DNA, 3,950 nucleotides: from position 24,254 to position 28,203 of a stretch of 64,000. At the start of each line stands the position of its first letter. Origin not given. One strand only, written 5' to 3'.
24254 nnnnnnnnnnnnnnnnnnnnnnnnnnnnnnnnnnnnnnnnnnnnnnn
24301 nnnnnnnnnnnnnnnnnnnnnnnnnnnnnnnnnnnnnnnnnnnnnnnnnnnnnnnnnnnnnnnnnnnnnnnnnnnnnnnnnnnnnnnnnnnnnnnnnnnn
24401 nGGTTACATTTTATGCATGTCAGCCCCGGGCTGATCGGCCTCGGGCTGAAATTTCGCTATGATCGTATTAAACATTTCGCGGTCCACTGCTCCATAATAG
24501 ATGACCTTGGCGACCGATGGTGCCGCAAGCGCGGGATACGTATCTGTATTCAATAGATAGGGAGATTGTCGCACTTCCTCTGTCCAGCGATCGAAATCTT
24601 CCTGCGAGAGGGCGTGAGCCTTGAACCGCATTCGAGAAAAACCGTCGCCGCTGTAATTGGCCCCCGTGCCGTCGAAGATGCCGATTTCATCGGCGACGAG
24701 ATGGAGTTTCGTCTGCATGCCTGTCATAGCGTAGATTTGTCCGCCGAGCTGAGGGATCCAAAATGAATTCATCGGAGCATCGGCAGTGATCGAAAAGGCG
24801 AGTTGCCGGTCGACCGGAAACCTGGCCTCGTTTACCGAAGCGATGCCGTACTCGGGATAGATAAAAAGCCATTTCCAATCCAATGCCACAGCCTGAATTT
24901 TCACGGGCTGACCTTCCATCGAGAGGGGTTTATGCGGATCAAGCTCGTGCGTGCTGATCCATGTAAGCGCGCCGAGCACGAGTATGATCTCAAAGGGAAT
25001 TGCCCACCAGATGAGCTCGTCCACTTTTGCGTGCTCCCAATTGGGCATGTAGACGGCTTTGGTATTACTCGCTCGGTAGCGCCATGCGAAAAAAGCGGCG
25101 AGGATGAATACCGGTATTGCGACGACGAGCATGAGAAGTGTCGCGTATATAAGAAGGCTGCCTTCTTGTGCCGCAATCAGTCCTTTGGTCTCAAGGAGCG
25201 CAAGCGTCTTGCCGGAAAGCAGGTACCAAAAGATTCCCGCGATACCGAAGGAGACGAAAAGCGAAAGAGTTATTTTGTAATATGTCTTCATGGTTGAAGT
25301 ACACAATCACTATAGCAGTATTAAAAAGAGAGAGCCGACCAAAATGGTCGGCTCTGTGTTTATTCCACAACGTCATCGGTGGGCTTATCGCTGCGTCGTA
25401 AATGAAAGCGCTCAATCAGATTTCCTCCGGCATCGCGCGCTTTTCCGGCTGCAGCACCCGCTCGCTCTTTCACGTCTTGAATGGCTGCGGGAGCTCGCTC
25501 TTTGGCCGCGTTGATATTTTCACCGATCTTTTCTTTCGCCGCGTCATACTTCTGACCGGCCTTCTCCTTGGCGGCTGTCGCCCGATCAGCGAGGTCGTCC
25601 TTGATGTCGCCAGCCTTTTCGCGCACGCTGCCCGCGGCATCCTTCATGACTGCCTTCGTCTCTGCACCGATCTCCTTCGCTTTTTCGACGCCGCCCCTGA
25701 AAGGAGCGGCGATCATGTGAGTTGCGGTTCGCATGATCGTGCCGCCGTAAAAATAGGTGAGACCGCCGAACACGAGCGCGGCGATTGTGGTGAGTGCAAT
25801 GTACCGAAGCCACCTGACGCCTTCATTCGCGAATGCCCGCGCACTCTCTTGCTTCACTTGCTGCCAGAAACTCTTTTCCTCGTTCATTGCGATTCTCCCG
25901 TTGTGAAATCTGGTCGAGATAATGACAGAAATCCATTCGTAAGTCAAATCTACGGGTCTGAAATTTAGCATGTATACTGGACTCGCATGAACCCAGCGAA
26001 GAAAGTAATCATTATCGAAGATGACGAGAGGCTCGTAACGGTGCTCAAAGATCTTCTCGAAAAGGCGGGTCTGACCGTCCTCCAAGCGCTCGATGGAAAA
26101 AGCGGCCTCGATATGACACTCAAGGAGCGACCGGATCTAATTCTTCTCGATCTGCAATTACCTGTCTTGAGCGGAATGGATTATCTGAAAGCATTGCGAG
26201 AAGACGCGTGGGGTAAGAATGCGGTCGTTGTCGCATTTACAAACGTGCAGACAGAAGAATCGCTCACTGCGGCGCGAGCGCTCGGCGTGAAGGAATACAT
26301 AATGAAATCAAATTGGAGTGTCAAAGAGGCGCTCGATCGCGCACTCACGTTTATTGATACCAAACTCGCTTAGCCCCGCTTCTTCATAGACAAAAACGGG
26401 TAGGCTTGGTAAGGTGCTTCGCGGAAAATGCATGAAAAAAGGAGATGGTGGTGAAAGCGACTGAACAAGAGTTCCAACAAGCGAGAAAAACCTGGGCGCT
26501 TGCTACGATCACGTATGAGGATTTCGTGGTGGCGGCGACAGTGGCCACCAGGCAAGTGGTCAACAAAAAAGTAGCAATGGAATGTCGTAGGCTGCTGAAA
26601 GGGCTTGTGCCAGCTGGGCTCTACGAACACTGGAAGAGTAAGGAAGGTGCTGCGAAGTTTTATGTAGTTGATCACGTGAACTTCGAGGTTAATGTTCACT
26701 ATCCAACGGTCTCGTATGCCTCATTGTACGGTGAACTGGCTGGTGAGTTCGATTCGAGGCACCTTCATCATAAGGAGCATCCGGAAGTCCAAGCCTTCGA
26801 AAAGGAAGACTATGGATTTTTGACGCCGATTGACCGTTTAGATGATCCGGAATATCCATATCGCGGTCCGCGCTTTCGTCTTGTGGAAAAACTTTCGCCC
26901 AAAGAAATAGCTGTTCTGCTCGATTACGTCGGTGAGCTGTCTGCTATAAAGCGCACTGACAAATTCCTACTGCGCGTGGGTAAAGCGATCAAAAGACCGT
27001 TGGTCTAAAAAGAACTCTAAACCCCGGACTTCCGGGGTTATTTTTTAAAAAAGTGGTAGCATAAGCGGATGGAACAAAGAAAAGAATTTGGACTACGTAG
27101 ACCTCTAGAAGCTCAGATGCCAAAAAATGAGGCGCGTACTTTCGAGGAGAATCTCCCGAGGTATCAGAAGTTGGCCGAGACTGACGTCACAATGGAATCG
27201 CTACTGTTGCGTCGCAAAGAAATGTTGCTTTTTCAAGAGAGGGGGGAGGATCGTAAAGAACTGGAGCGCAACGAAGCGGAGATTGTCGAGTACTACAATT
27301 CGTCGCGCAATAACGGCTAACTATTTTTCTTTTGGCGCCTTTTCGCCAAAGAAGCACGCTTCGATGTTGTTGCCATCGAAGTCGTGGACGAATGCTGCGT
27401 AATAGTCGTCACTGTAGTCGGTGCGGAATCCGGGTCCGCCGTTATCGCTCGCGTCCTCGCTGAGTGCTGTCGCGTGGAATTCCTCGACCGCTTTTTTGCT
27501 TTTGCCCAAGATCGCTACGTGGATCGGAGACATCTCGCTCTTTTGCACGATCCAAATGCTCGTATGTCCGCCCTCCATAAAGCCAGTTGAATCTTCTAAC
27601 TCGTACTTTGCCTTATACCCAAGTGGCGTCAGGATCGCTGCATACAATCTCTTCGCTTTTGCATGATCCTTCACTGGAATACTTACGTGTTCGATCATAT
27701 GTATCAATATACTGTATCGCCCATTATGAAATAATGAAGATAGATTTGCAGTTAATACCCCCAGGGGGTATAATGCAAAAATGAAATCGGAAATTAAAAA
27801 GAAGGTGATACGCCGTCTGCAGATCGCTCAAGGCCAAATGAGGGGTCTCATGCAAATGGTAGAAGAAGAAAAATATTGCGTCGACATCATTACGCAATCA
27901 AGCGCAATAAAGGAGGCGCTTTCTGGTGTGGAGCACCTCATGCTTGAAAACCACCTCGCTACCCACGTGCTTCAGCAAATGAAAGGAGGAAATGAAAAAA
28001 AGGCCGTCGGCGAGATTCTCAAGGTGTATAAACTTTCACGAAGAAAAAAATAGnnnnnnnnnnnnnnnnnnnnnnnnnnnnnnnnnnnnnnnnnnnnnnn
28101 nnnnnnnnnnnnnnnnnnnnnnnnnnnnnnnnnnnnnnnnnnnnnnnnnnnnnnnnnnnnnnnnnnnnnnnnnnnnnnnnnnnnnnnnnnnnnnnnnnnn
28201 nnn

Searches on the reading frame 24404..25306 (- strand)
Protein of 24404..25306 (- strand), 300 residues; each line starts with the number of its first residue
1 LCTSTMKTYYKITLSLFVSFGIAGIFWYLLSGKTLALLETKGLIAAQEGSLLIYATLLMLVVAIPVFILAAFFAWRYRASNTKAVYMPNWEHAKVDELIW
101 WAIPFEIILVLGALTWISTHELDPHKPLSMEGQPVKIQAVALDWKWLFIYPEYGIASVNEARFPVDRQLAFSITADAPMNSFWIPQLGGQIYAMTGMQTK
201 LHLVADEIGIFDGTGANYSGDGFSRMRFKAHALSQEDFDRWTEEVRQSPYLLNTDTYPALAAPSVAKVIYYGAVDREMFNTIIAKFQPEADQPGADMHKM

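Call 68: search_protein_families(library=pfam, proteins=[window:24404-25306:-], max_evalue=0.01)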
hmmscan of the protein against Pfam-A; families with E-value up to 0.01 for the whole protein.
window:24404-25306:- (300 aa): 2 families
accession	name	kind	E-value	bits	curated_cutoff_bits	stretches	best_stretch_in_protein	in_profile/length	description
PF06481.20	COX_ARM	-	1.2e-08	35.1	23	1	246-286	1-42/46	COX Aromatic Rich Motif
PF00116.26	COX2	-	0.0012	19.2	22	1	163-227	50-114/120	Cytochrome C oxidase subunit II, periplasmic domain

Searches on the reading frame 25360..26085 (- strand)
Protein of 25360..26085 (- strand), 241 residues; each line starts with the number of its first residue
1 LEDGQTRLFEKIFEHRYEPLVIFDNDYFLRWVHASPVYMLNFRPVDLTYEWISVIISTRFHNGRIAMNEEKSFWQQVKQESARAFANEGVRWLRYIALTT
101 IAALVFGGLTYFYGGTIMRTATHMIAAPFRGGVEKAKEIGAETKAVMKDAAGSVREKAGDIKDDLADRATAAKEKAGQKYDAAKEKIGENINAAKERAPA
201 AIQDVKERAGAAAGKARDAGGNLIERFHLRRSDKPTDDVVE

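Call 68: search_protein_families(library=pfam, proteins=[window:25360-26085:-], max_evalue=0.01)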
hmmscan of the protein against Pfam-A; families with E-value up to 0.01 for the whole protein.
window:25360-26085:- (241 aa): 3 families
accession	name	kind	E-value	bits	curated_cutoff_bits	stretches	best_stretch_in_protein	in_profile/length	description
PF01442.23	Apolipoprotein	-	7.1e-07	29.6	90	1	135-221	89-175/190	Apolipoprotein A1/A4/E domain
PF05957.18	DUF883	-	0.00065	20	25.4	0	172-198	21-47/53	DUF883 N-terminal domain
PF12732.12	YtxH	-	0.0029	18.4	37.5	1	138-187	21-70/71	YtxH-like protein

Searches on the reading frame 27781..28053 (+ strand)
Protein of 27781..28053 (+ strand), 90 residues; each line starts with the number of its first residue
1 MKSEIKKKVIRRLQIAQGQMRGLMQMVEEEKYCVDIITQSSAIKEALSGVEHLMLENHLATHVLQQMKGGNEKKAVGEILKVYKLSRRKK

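Call 3: search_protein_families(library=pfam, proteins=[window:27781-28053:+], max_evalue=0.01)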
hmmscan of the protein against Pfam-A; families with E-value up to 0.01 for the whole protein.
window:27781-28053:+ (90 aa): 1 family
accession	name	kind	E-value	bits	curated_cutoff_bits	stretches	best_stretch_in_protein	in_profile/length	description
PF02583.22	Trns_repr_metal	-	6e-22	78.3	22.8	1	6-82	2-75/78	Metal-sensitive transcriptional repressor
